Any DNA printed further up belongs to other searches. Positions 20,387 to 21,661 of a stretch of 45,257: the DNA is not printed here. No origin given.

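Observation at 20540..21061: NuoI carries a polyferredoxin-like extension of about 170 aa (four extra Fe-S motifs) and a Lys-rich tail: a possible built-in electron-input module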

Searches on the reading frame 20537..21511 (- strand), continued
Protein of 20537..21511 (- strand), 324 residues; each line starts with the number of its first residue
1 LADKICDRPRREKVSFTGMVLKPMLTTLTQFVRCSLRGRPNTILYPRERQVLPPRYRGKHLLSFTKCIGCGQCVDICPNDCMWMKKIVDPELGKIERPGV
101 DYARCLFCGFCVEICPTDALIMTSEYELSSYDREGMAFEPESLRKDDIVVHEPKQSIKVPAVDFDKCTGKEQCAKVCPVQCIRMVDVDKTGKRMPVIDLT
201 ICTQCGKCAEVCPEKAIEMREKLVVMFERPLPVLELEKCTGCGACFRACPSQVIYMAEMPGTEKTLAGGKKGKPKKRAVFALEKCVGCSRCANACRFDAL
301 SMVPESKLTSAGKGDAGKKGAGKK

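Call 28: predict_structure(alignment_id=A2)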
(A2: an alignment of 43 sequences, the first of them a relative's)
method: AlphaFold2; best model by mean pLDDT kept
length: 324 residues; sequences in the alignment: 43
mean_pLDDT: 77.8   pTM: 0.68
mean pLDDT of the five models: 77.8, 76.9, 76.1, 74.4, 74.4
residues with pLDDT >= 90: 93; 70-90: 148; 50-70: 38; < 50: 45
segments of 3 or more residues with pLDDT < 50: 1-20, 38-50, 313-324
pLDDT, mean of each block of 10 residues (from residue 1): 40 46 64 54 42 66 94 90 95 94 83 89 67 76 88 83 87 89 81 84 91 90 82 88 92 86 77 83 88 93 84 42 34
secondary structure, 60 per line:
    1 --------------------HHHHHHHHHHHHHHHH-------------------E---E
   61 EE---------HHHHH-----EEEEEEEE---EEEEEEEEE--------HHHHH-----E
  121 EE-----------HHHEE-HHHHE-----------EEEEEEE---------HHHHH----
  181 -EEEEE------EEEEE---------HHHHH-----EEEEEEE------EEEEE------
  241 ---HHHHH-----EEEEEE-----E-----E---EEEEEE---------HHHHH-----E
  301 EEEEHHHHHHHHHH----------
elements in order: H21-36 E60-62 H72-76 E82-89 E93-101 H110-114 E120-122 H140-143 E156-162 H172-176 E182-186 E193-197 H207-211 E217-223 E230-234 H244-248 E254-259 E275-280 H290-294 E300-304 H305-314
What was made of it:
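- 20669..20743 (-): Conserved basic beta-hairpin insertion in domain B (residues 257-281, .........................), net charge +3 to +5 in all 43 homologues. Candidate docking surface. Strands 254-259 and 275-280 in the model (call 28).
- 20540..20596 (-): C-terminal helix and Lys-rich tail (residues 306-324, ...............), predicted disordered from residue 313. Specific to the window's subclade. pLDDT below 50 for residues 313-324 (call 28).
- The AF2 model shows three ferredoxin-like domains with pLDDT mostly 80-95 and pTM 0.68 (call 28).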

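Call 33: list_cluster_members(proteins=[P0094, P0095, P0096, P0098, P0101, P0110, P0113, P0115, P0109, P0111])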
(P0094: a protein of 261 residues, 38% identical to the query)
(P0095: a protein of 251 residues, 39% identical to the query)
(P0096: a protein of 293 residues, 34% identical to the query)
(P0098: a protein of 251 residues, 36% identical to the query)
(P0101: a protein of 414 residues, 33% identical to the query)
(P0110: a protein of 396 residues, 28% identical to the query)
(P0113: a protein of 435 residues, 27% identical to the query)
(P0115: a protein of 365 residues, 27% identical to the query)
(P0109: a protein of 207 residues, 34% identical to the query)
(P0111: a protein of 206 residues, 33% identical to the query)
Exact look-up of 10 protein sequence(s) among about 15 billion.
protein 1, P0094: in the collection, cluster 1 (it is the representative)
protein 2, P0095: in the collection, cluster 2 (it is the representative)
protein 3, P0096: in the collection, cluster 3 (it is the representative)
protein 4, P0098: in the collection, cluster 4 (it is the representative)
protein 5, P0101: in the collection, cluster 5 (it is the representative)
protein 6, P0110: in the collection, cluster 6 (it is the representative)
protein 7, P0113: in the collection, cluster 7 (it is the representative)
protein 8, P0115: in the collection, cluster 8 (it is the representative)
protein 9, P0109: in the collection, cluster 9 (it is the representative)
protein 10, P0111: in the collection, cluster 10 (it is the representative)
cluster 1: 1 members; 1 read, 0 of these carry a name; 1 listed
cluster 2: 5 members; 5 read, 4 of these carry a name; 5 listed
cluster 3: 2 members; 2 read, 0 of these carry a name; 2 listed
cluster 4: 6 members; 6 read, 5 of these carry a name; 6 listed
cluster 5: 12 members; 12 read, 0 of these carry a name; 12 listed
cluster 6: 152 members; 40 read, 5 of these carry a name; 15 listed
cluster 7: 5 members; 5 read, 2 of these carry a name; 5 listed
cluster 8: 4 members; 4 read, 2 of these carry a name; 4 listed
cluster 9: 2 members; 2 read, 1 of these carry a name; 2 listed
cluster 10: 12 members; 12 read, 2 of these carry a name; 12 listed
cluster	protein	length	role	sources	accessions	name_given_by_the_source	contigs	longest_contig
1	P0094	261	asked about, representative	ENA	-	-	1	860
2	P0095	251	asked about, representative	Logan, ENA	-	-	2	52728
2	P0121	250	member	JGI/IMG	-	NADH-quinone oxidoreductase subunit I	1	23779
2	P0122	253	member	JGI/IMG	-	NADH-quinone oxidoreductase subunit I/NAD(P)H-quinone oxidoreductase subunit I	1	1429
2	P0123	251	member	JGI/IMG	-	NADH-quinone oxidoreductase subunit I/NAD(P)H-quinone oxidoreductase subunit I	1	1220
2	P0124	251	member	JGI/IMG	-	NADH-quinone oxidoreductase subunit I/NAD(P)H-quinone oxidoreductase subunit I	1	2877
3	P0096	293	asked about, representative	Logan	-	-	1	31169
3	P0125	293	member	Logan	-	-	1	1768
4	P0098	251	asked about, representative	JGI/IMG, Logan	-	NADH-quinone oxidoreductase subunit I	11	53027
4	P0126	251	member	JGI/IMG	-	NADH-quinone oxidoreductase subunit I/NAD(P)H-quinone oxidoreductase subunit I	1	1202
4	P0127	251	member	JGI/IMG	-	NADH-quinone oxidoreductase subunit I/NAD(P)H-quinone oxidoreductase subunit I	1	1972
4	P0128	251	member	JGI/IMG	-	NADH-quinone oxidoreductase subunit I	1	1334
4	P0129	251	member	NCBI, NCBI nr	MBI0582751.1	MAG: 4Fe-4S binding protein [Methanomassiliicoccus sp.] | 4Fe-4S binding protein [Methanomassiliicoccus sp.]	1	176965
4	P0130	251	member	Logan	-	-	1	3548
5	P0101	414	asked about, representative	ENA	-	-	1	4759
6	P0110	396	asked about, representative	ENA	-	-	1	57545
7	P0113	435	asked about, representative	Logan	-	-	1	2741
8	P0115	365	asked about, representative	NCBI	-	-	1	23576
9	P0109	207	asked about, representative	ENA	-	-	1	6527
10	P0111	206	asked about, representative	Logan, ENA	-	-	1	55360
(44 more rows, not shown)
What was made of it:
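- Closest known: Polyferredoxin subunits of energy-converting hydrogenases Eha/Ehb. Same: An EhaQ-annotated protein is among the sequence hits (call 33).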

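Call 34: fold_search(model_id=the predicted structure, library=pdb)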
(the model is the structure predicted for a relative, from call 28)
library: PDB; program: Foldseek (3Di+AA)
matches with E <= 10: 310; with E <= 0.001: 68
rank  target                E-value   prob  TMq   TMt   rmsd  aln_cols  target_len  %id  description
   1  5t61_j                5.2e-10  1.00  0.32  0.30  21.3       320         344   19  TUNGSTEN-CONTAINING FORMYLMETHANOFURAN DEHYDROGENASE FROM METHANOTHERMOBACTER WOLFEII, TRICLINIC FORM AT 2.55 A (released 2016-10-19)
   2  5t61_d                5.2e-10  1.00  0.31  0.30  21.6       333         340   17  TUNGSTEN-CONTAINING FORMYLMETHANOFURAN DEHYDROGENASE FROM METHANOTHERMOBACTER WOLFEII, TRICLINIC FORM AT 2.55 A (released 2016-10-19)
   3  5t61_X                5.5e-10  1.00  0.33  0.31  22.4       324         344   17  TUNGSTEN-CONTAINING FORMYLMETHANOFURAN DEHYDROGENASE FROM METHANOTHERMOBACTER WOLFEII, TRICLINIC FORM AT 2.55 A (released 2016-10-19)
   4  5t5i_N                7.5e-10  1.00  0.32  0.31  22.5       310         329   19  TUNGSTEN-CONTAINING FORMYLMETHANOFURAN DEHYDROGENASE FROM METHANOTHERMOBACTER WOLFEII, ORTHORHOMBIC FORM AT 1.9 A (released 2016-10-19)
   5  5t61_F                8.4e-10  1.00  0.32  0.30  21.6       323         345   19  TUNGSTEN-CONTAINING FORMYLMETHANOFURAN DEHYDROGENASE FROM METHANOTHERMOBACTER WOLFEII, TRICLINIC FORM AT 2.55 A (released 2016-10-19)
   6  5t5i_F                2.0e-09  1.00  0.31  0.31  21.9       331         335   18  TUNGSTEN-CONTAINING FORMYLMETHANOFURAN DEHYDROGENASE FROM METHANOTHERMOBACTER WOLFEII, ORTHORHOMBIC FORM AT 1.9 A (released 2016-10-19)
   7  5t61_R                2.0e-09  1.00  0.31  0.30  21.7       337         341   19  TUNGSTEN-CONTAINING FORMYLMETHANOFURAN DEHYDROGENASE FROM METHANOTHERMOBACTER WOLFEII, TRICLINIC FORM AT 2.55 A (released 2016-10-19)
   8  5t61_v                2.3e-09  1.00  0.32  0.30  21.3       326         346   19  TUNGSTEN-CONTAINING FORMYLMETHANOFURAN DEHYDROGENASE FROM METHANOTHERMOBACTER WOLFEII, TRICLINIC FORM AT 2.55 A (released 2016-10-19)
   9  5t5m_F                3.0e-09  1.00  0.33  0.31  21.1       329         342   17  TUNGSTEN-CONTAINING FORMYLMETHANOFURAN DEHYDROGENASE FROM METHANOTHERMOBACTER WOLFEII, TRIGONAL FORM AT 2.5 A. (released 2016-10-19)
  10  5t61_L                3.2e-09  1.00  0.32  0.30  21.6       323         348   19  TUNGSTEN-CONTAINING FORMYLMETHANOFURAN DEHYDROGENASE FROM METHANOTHERMOBACTER WOLFEII, TRICLINIC FORM AT 2.55 A (released 2016-10-19)
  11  7bkb_K                1.7e-08  1.00  0.31  0.27  23.6       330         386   22  Formate dehydrogenase - heterodisulfide reductase - formylmethanofuran dehydrogenase complex from Methanospirillum hun (released 2021-09-29)
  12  7p7k_I                1.6e-07  1.00  0.27  0.53   4.0       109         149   33  Complex I from E. coli, DDM/LMNG-purified, with DQ, Resting state (released 2022-09-21)
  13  7p63_I                1.8e-07  1.00  0.26  0.45  15.1       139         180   31  Complex I from E. coli, DDM/LMNG-purified, under Turnover at pH 6, Closed state (released 2022-09-21)
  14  8ic2_I                2.3e-07  1.00  0.26  0.46  15.8       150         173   28  Respiratory complex CI:CIII2, type I, PERK -/- mouse under cold temperature (released 2024-09-18)
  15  8ib4_I                2.4e-07  1.00  0.26  0.46  14.9       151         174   28  Respiratory complex CI:CIII2, type IA, Wild type mouse under cold temperature (released 2024-09-18)
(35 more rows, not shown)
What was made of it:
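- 21068..21406 (-): Canonical NuoI core (residues 36-148) with the two standard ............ motifs (C67-C77 and C105-C115; clusters N6a and N6b). Foldseek matches the core to E. coli NuoI at rmsd 2.9-4 A (call 34).
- On Polyferredoxin (tandem 2x[4Fe-4S] domains; FwdF/MvhB/EhaQ type): Fold match to FwdF (call 34).
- Closest known: Polyferredoxin subunits of energy-converting hydrogenases Eha/Ehb. Same: FwdF is the best full-length structural match (call 34).
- The best full-length structural match is the FwdF polyferredoxin (E 5e-10; call 34).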

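Call 44: find_encoding_contigs(protein=P0098, flank=10000, max_places=2)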
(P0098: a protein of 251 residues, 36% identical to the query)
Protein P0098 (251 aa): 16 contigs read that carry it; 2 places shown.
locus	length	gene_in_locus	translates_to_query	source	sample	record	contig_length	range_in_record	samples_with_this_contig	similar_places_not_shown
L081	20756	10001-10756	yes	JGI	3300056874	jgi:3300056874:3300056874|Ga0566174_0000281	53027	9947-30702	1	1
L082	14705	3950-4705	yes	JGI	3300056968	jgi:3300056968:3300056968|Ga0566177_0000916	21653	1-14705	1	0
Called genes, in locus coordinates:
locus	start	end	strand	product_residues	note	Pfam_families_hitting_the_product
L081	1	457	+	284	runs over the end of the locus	PF10977:DUF2797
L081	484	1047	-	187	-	PF01613:Flavin_Reduct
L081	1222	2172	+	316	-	PF22641:TiaS_TCKD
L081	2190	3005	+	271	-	PF01255:Prenyltransf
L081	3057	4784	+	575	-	PF02310:B12-binding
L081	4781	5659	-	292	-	PF03807:F420_oxidored, PF02153:PDH_N (weak), PF14748:P5CR_dimer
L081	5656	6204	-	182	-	PF01965:DJ-1_PfpI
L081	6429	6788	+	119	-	PF00507:Oxidored_q4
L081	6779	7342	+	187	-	PF01058:Oxidored_q6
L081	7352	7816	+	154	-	PF00329:Complex1_30kDa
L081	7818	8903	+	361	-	PF00346:Complex1_49kDa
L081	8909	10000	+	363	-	PF00146:NADHdh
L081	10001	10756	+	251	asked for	PF00037:Fer4 (weak), PF13237:Fer4_10, PF12838:Fer4_7, PF13237:Fer4_10, PF14697:Fer4_21, PF12838:Fer4_7, PF13187:Fer4_9, PF00037:Fer4, +9 more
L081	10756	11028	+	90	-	PF13244:MbhD (weak), PF00499:Oxidored_q3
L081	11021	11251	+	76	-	PF00499:Oxidored_q3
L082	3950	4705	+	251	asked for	PF00037:Fer4 (weak), PF13237:Fer4_10, PF12838:Fer4_7, PF13237:Fer4_10, PF14697:Fer4_21, PF12838:Fer4_7, PF13187:Fer4_9, PF00037:Fer4, +9 more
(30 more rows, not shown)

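Call 45: find_encoding_contigs(protein=P0096, flank=10000, max_places=2)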
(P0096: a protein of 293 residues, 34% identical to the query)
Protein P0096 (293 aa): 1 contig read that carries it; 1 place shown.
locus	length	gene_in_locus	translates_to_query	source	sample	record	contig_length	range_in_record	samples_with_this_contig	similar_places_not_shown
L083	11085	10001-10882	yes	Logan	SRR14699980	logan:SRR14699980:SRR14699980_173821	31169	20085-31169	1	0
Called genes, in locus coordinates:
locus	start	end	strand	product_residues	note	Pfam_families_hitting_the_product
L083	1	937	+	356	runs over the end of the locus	PF13518:HTH_28 (faint)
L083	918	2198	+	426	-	PF00266:Aminotran_5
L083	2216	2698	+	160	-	PF01592:NifU_N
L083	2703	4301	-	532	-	PF02310:B12-binding, PF04055:Radical_SAM (faint)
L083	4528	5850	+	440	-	PF01545:Cation_efflux, PF16916:ZT_dimer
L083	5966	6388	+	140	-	PF00507:Oxidored_q4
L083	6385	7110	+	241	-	PF01058:Oxidored_q6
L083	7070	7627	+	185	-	PF00329:Complex1_30kDa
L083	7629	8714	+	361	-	PF00374:NiFeSe_Hases (weak), PF00346:Complex1_49kDa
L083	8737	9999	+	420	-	PF00146:NADHdh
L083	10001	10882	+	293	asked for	PF00037:Fer4, PF13183:Fer4_8, PF13237:Fer4_10, PF12838:Fer4_7, PF13484:Fer4_16, PF13237:Fer4_10, PF12838:Fer4_7, PF13187:Fer4_9, +12 more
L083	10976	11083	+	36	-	?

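Call 47: search_protein_representatives(protein=window:20537-21511:-)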
Query: 324 residues. Proteins with E-value up to 0.001 (for the whole library): 8141; up to 1e-10: 1221; up to 1e-30: 15. The best 150 are listed.
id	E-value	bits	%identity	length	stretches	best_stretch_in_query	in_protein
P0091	6.3e-99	347.5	53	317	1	7-303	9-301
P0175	1.2e-46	175.7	47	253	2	10-141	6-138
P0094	5.0e-42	160.5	43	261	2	16-149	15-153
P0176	1.4e-41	159.1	46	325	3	230-313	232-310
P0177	1.9e-40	155.4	40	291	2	13-190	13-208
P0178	5.0e-37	144.1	40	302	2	19-186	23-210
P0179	5.7e-37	143.9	44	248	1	17-219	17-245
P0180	1.1e-36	143.0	44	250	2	15-144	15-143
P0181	1.3e-36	142.7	45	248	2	8-145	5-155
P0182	2.8e-36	141.6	42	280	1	8-223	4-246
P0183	2.7e-35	138.4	41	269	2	12-197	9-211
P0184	4.2e-35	137.8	41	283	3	93-196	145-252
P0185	1.9e-32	129.1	37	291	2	35-228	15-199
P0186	1.0e-31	126.7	37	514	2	40-257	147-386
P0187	2.4e-31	125.4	38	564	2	22-224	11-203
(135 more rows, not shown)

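Call 55: find_homologous_proteins(query=A3, max_evalue=1e-20)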
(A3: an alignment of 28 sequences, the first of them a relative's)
Query A3 (28 sequences) (251 aa, profile of the alignment): 519 proteins with E <= 1e-20 among 7048 candidates; the best 120 are listed.
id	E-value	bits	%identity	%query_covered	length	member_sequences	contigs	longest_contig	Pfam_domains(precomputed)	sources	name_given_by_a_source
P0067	3.2e-87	310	36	93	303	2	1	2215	PF14697.12,PF17179.10,PF12837.13,PF12798.13,PF13484.12,PF12838.13,PF13534.12,PF13459.12,PF12800.13,PF12797.13,PF00037.33,PF25160.2,PF13237.12,PF13183.12,PF13370.12,PF13187.12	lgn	-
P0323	3.6e-84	300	65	96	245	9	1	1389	PF14697.12,PF17179.10,PF12837.13,PF12798.13,PF13484.12,PF12838.13,PF13534.12,PF13459.12,PF12800.13,PF12797.13,PF00037.33,PF25160.2,PF13237.12,PF13183.12,PF13370.12,PF13187.12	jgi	jgi:NADH-quinone oxidoreductase subunit I/NAD(P)H-quinone oxidoreductase subunit I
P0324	1.8e-83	297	79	100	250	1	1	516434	PF14697.12,PF17179.10,PF12837.13,PF12798.13,PF13484.12,PF12838.13,PF13534.12,PF13459.12,PF12800.13,PF12797.13,PF00037.33,PF25160.2,PF13237.12,PF13183.12,PF13187.12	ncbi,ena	-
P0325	2.3e-83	297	61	99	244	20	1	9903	PF14697.12,PF17179.10,PF12837.13,PF12798.13,PF13484.12,PF12838.13,PF13534.12,PF13459.12,PF12800.13,PF12797.13,PF00037.33,PF25160.2,PF13237.12,PF13183.12,PF13370.12,PF13187.12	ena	-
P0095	3.9e-83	296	80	100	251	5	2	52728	PF14697.12,PF17179.10,PF12837.13,PF12798.13,PF13484.12,PF12838.13,PF13534.12,PF13459.12,PF12800.13,PF12797.13,PF00037.33,PF25160.2,PF13237.12,PF13183.12,PF13187.12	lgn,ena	-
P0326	3.9e-83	296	65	100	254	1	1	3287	PF14697.12,PF17179.10,PF12837.13,PF12798.13,PF13484.12,PF12838.13,PF13534.12,PF13459.12,PF12800.13,PF12797.13,PF00037.33,PF25160.2,PF13237.12,PF13183.12,PF13370.12,PF13187.12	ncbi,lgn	-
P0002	4.7e-83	296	36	90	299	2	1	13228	PF14697.12,PF17179.10,PF12837.13,PF12798.13,PF13484.12,PF12838.13,PF13534.12,PF13459.12,PF12800.13,PF12797.13,PF00037.33,PF25160.2,PF13237.12,PF13183.12,PF13370.12,PF13187.12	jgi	-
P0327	4.7e-83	296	81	100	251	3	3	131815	PF14697.12,PF17179.10,PF12837.13,PF12798.13,PF13484.12,PF12838.13,PF13534.12,PF13459.12,PF12800.13,PF12797.13,PF00037.33,PF25160.2,PF13237.12,PF13183.12,PF13370.12,PF13187.12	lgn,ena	-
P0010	6.3e-83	296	35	96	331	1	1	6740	PF14697.12,PF17179.10,PF12837.13,PF12798.13,PF13484.12,PF12838.13,PF13534.12,PF13459.12,PF12800.13,PF12797.13,PF00037.33,PF25160.2,PF13237.12,PF13183.12,PF13370.12,PF13187.12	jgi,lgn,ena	-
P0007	6.5e-83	295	35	92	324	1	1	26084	PF14697.12,PF17179.10,PF12837.13,PF12798.13,PF13484.12,PF12838.13,PF13534.12,PF13459.12,PF12800.13,PF12797.13,PF00037.33,PF25160.2,PF13237.12,PF13183.12,PF13370.12,PF13187.12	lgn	-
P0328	7.3e-83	295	78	100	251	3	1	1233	PF14697.12,PF17179.10,PF12837.13,PF12798.13,PF13484.12,PF12838.13,PF13534.12,PF12800.13,PF12797.13,PF00037.33,PF25160.2,PF13237.12,PF13183.12,PF13187.12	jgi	jgi:NADH-quinone oxidoreductase subunit I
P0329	1.0e-82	295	76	100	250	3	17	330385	PF14697.12,PF17179.10,PF12837.13,PF12798.13,PF13484.12,PF12838.13,PF13534.12,PF12800.13,PF12797.13,PF00037.33,PF25160.2,PF13237.12,PF13183.12,PF13187.12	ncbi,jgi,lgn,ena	jgi:NADH-quinone oxidoreductase subunit I/NAD(P)H-quinone oxidoreductase subunit I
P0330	1.1e-82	295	83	100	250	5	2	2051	PF14697.12,PF17179.10,PF12837.13,PF12798.13,PF13484.12,PF12838.13,PF13459.12,PF12800.13,PF12797.13,PF00037.33,PF25160.2,PF13237.12,PF13183.12,PF13187.12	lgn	-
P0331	1.7e-82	294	62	98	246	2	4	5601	PF14697.12,PF17179.10,PF12837.13,PF12798.13,PF13484.12,PF12838.13,PF13534.12,PF13459.12,PF12800.13,PF12797.13,PF00037.33,PF25160.2,PF13237.12,PF13183.12,PF13370.12,PF13187.12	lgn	-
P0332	2.5e-82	294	62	94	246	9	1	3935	PF14697.12,PF17179.10,PF12837.13,PF12798.13,PF13484.12,PF12838.13,PF13534.12,PF13459.12,PF12800.13,PF12797.13,PF00037.33,PF25160.2,PF13237.12,PF13183.12,PF13370.12,PF13187.12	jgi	-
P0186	1.0e-81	292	35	94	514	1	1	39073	PF14697.12,PF12837.13,PF12798.13,PF13484.12,PF12838.13,PF13534.12,PF12800.13,PF12797.13,PF00037.33,PF25160.2,PF13237.12,PF13183.12,PF13187.12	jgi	-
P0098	2.5e-79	284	100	100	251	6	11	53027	PF14697.12,PF17179.10,PF12837.13,PF12798.13,PF13484.12,PF12838.13,PF12800.13,PF12797.13,PF00037.33,PF25160.2,PF13237.12,PF13183.12,PF13187.12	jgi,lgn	jgi:NADH-quinone oxidoreductase subunit I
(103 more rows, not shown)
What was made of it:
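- Methanomassiliicoccales have the same synteny and a one-domain version of the extension (calls 44, 55).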

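Call 57: find_encoding_contigs(protein=P0186, flank=10000, max_places=1)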
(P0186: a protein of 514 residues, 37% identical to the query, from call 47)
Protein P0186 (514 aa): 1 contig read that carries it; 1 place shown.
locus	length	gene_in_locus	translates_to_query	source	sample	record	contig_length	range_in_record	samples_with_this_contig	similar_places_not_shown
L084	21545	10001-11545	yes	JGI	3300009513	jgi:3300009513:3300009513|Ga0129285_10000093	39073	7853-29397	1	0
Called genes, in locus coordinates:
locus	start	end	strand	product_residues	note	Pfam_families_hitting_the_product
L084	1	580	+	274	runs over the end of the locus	-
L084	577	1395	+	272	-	-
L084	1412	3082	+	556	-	PF00514:Arm (faint), PF01602:Adaptin_N (faint), PF02985:HEAT (faint), PF13646:HEAT_2 (faint), PF23227:HEAT_MROH2B_C (faint), PF13513:HEAT_EZ (faint)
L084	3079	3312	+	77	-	-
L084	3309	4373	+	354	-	PF02254:TrkA_N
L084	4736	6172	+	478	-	PF00507:Oxidored_q4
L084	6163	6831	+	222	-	PF01058:Oxidored_q6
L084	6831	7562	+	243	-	PF00329:Complex1_30kDa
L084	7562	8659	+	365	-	PF00374:NiFeSe_Hases (weak), PF00346:Complex1_49kDa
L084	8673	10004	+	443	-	PF00146:NADHdh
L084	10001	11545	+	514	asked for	PF12838:Fer4_7, PF13187:Fer4_9 (weak), PF13237:Fer4_10 (weak), PF13484:Fer4_16 (weak), PF12838:Fer4_7, PF14697:Fer4_21, PF12838:Fer4_7, PF13187:Fer4_9, +11 more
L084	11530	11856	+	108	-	PF00499:Oxidored_q3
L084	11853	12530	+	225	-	-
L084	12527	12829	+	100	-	PF00420:Oxidored_q2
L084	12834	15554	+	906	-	PF00662:Proton_antipo_N, PF00361:Proton_antipo_M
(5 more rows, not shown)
